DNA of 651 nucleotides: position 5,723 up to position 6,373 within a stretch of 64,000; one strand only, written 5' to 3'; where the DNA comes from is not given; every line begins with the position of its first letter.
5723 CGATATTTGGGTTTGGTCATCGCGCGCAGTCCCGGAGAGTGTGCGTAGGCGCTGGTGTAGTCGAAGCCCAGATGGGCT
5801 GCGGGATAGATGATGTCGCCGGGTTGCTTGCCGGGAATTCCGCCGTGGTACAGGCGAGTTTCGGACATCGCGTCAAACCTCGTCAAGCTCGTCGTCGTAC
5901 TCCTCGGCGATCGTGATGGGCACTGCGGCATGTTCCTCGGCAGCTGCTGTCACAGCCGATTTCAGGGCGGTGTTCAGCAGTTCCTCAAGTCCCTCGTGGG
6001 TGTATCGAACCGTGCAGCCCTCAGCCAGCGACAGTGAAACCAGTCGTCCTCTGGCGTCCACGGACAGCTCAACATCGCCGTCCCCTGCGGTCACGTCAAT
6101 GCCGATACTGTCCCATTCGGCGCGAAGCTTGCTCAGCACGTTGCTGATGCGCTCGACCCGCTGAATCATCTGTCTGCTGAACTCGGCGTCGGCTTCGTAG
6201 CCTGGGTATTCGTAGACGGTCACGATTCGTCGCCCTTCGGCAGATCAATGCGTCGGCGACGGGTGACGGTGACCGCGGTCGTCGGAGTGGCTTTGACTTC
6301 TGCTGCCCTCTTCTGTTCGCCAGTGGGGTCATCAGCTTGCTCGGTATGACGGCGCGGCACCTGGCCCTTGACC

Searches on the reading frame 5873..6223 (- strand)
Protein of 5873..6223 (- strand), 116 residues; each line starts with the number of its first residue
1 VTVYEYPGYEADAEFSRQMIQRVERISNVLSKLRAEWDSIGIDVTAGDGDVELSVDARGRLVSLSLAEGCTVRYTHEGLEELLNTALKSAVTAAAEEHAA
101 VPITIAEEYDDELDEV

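Call 3: search_protein_families(library=pfam, proteins=[window:5873-6223:-], max_evalue=0.01)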
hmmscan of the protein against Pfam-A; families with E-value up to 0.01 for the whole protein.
window:5873-6223:- (116 aa): 2 families
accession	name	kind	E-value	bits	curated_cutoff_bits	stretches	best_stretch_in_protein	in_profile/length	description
PF02575.21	YbaB_DNA_bd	-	2.7e-08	34.3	25.5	1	23-99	4-80/91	YbaB/EbfC DNA-binding family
PF10921.13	DUF2710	-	0.0054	17.6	29.6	1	47-90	47-90/104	Protein of unknown function (DUF2710)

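Call 4: search_protein_families(library=ncbifam, proteins=[window:5873-6223:-], max_evalue=0.01)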
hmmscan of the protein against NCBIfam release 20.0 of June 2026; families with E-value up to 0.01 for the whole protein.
window:5873-6223:- (116 aa): 2 families
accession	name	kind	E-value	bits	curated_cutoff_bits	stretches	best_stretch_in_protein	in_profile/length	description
TIGR00103.1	DNA_YbaB_EbfC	equivalog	0.00021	21.4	49.45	1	18-98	10-90/104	YbaB/EbfC family nucleoid-associated protein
NF002590.0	PRK02249.1-4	equivalog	0.0058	15.8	459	1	33-116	130-210/358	DNA primase regulatory subunit PriL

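Call 29: search_protein_families(library=padloc, proteins=[window:5873-6223:-], max_evalue=0.1)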
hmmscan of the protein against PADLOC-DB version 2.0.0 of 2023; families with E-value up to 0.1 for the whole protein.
window:5873-6223:- (116 aa): 0 families

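Call 30: search_protein_families(library=phrogs, proteins=[window:5873-6223:-], max_evalue=0.1)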
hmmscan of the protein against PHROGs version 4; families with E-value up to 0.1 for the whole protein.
window:5873-6223:- (116 aa): 0 families

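Call 60: search_dna_similar(query=window:5873-6223:-, collection=plasmids, mode=protein, max_evalue=0.001, max_rows=40)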
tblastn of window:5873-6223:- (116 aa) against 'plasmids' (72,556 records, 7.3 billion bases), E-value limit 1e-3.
Records with a match: 25; places in all: 25; records where one place covers at least 80% of the query: 0.
Best place of each record, by identity: <60% 25.
By first word of the organism name: Mycobacterium 18; Mycolicibacterium 5; Mycobacteroides 2.
By predicted mobility (MOB-suite, as given by PLSDB): non-mobilizable 16; mobilizable 9.
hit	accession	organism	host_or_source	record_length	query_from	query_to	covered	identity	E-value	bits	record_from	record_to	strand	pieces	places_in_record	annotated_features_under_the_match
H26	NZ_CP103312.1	Mycobacterium ulcerans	-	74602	1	87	75%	56.3%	1e-25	106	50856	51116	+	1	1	YbaB/EbfC family nucleoid-associated protein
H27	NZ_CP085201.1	Mycobacterium ulcerans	Homo sapiens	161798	1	87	75%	56.3%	1e-25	106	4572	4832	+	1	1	YbaB/EbfC family nucleoid-associated protein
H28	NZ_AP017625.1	Mycobacterium ulcerans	Homo sapiens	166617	1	87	75%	56.3%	1e-25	106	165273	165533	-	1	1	YbaB/EbfC family nucleoid-associated protein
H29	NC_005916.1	Mycobacterium ulcerans Agy99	human tissue biopsy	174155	1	87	75%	56.3%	1e-25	106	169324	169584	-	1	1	YbaB/EbfC family nucleoid-associated protein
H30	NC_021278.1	Mycobacteroides abscessus subsp. bolletii 50594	-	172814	1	89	77%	53.9%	7e-25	104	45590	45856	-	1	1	YbaB/EbfC family nucleoid-associated protein | hypothetical protein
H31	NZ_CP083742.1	Mycobacterium ulcerans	Cynoglossus semilaevis,whole ...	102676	1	87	75%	55.2%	7e-25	104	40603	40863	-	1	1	YbaB/EbfC family nucleoid-associated protein | hypothetical protein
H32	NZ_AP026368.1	Mycobacterium pseudoshottsii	Sardinops melanostictus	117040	1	87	75%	55.2%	7e-25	104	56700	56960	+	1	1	YbaB/EbfC family nucleoid-associated protein | hypothetical protein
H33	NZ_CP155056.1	Mycobacterium pseudoshottsii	Argyrosomus regius,spleen tissue,spleen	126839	1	87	75%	55.2%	7e-25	104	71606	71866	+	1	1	YbaB/EbfC family nucleoid-associated protein | hypothetical protein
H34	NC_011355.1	Mycobacterium liflandii 128FXT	-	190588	1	87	75%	55.2%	7e-25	104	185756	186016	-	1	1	YbaB/EbfC family nucleoid-associated protein | hypothetical protein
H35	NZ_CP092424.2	Mycobacterium lentiflavum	-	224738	1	87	75%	55.2%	1e-24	103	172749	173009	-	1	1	YbaB/EbfC family nucleoid-associated protein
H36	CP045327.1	Mycobacterium sp. THAF192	pure culture,Surface of a polyethylene ...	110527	8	89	71%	53.7%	2e-21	94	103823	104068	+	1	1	ybaB: Nucleoid-associated protein YbaB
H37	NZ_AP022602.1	Mycobacterium gallinarum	-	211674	8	89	71%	48.8%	1e-19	89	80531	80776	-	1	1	YbaB/EbfC family nucleoid-associated protein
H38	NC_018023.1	Mycolicibacterium chubuense NBB4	-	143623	8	89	71%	47.6%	7e-20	90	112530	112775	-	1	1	YbaB/EbfC family nucleoid-associated protein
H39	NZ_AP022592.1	Mycolicibacterium arabiense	-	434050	8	89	71%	46.3%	1e-18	87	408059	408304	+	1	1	YbaB/EbfC family nucleoid-associated protein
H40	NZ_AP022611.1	Mycolicibacterium madagascariense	-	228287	9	89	70%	45.7%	2e-17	83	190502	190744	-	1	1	YbaB/EbfC family nucleoid-associated protein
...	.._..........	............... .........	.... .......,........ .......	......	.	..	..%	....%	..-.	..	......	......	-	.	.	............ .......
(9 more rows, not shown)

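Call 61: get_annotated_region(hit=H30, flank=7000)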
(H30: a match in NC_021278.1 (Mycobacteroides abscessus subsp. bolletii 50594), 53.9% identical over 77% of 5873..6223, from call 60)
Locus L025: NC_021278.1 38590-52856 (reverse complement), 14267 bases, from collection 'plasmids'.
description: Mycobacteroides abscessus subsp. bolletii 50594 plasmid 1, complete sequence
organism: Mycobacteroides abscessus subsp. bolletii 50594 (NCBI taxid 1303024)
taxonomy: Bacteria; Actinomycetota; Actinomycetes; Mycobacteriales; Mycobacteriaceae; Mycobacteroides; Mycobacteroides abscessus; Mycobacteroides abscessus subsp. bolletii 50594
host: -; source: -; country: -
typing (MOB-suite, as given by PLSDB): mobilizable; replicon rep_cluster_1566; relaxase MOBF
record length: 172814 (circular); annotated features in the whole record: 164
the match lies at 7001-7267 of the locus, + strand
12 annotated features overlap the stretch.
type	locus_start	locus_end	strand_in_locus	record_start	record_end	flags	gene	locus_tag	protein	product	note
CDS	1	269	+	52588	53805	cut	istA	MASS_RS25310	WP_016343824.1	IS21 family transposase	-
CDS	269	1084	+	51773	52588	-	istB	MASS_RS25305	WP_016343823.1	IS21-like element ISMyma9 family helper ATPase IstB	-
CDS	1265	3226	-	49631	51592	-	-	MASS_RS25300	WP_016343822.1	hypothetical protein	-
CDS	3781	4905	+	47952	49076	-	-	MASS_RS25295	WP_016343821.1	DUF4226 domain-containing protein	-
CDS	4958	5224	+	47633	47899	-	-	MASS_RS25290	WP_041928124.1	DUF2694 family protein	-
CDS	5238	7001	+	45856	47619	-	-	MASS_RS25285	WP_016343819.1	hypothetical protein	-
CDS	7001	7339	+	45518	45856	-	-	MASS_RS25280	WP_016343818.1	YbaB/EbfC family nucleoid-associated protein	-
CDS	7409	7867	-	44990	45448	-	-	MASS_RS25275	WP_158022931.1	hypothetical protein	-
CDS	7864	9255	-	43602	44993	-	tnpB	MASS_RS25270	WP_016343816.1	IS607 family element RNA-guided endonuclease TnpB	-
CDS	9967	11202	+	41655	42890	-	-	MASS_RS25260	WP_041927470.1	IS256 family transposase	-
CDS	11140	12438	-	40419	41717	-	-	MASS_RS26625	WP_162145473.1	hypothetical protein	-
CDS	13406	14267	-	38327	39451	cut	-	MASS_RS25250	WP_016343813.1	AAA family ATPase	-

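Call 62: get_annotated_region(hit=H38, flank=7000)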
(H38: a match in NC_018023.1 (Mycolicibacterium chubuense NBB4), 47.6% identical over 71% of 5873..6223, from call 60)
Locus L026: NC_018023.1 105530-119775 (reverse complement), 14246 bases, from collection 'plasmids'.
description: Mycolicibacterium chubuense NBB4 plasmid pMYCCH.02, complete sequence
organism: Mycolicibacterium chubuense NBB4 (NCBI taxid 710421)
taxonomy: Bacteria; Actinomycetota; Actinomycetes; Mycobacteriales; Mycobacteriaceae; Mycolicibacterium; Mycolicibacterium chubuense; Mycolicibacterium chubuense NBB4
host: -; source: -; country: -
typing (MOB-suite, as given by PLSDB): mobilizable; replicon rep_cluster_1606; relaxase MOBF
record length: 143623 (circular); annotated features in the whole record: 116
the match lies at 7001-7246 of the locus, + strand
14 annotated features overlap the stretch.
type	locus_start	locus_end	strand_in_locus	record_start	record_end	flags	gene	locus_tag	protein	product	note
CDS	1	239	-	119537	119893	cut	-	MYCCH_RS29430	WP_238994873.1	winged helix-turn-helix domain-containing protein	-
CDS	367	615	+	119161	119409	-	-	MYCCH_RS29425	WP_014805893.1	hypothetical protein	-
CDS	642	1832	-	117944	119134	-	-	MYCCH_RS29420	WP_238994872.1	helix-turn-helix domain-containing protein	-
CDS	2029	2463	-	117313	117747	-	-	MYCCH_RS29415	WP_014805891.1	hypothetical protein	-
CDS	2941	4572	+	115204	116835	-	-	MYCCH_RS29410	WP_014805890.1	DUF4226 domain-containing protein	-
CDS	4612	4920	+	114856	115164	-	-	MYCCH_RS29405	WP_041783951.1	type VII secretion target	GO:0009306 - protein secretion [Evidence IEA]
CDS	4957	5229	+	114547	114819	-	-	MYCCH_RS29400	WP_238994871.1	DUF2694 domain-containing protein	-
CDS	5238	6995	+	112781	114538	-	-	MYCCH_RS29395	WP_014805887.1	hypothetical protein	-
CDS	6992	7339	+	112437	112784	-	-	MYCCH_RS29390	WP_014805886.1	YbaB/EbfC family nucleoid-associated protein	-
CDS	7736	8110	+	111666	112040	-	-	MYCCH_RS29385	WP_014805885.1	hypothetical protein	-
CDS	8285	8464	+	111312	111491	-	-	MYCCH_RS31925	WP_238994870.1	hypothetical protein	-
CDS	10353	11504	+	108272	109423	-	-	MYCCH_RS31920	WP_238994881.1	hypothetical protein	-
CDS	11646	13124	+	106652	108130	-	eccB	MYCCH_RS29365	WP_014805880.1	type VII secretion protein EccB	GO:0009306 - protein secretion [Evidence IEA]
CDS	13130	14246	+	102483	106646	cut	eccCa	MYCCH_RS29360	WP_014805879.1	type VII secretion protein EccCa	GO:0009306 - protein secretion [Evidence IEA]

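Call 63: get_annotated_region(hit=H50, flank=7000)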
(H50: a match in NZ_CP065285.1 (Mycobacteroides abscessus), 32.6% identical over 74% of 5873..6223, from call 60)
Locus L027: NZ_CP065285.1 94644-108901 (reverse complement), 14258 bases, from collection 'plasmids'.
description: Mycobacteroides abscessus subsp. abscessus strain GD21 plasmid pGD21-1, complete sequence
organism: Mycobacteroides abscessus (NCBI taxid 1185650)
taxonomy: Bacteria; Actinomycetota; Actinomycetes; Mycobacteriales; Mycobacteriaceae; Mycobacteroides; Mycobacteroides abscessus
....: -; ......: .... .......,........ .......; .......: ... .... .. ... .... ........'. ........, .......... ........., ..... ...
typing (MOB-suite, as given by PLSDB): non-mobilizable
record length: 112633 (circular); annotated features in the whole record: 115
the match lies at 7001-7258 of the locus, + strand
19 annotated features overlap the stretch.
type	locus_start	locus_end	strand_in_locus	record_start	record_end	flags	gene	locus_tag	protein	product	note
CDS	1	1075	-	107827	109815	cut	-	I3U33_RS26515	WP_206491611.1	hypothetical protein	-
CDS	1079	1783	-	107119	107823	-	-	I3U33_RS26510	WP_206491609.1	WhiB family transcriptional regulator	-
CDS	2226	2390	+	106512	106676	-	-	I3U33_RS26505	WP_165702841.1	hypothetical protein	-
CDS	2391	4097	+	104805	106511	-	-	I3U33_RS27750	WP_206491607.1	DUF4226 domain-containing protein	-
CDS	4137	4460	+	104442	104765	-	-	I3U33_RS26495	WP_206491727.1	hypothetical protein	-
CDS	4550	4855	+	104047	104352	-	-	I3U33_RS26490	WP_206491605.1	type VII secretion target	GO:0009306 - protein secretion [Evidence IEA]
CDS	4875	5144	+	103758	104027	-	-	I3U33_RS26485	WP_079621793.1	hypothetical protein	-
CDS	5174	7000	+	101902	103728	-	-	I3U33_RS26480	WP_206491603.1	PE domain-containing protein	-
CDS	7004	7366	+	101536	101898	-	-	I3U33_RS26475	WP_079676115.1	hypothetical protein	-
CDS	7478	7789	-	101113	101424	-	-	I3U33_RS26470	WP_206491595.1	hypothetical protein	-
CDS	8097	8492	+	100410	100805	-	-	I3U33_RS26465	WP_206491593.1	XRE family transcriptional regulator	-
CDS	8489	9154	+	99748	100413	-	-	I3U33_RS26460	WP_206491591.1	RES family NAD+ phosphorylase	-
CDS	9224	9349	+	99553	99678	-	-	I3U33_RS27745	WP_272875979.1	hypothetical protein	-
CDS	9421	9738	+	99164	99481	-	-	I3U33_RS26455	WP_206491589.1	hypothetical protein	-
CDS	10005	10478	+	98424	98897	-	-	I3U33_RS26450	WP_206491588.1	hypothetical protein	-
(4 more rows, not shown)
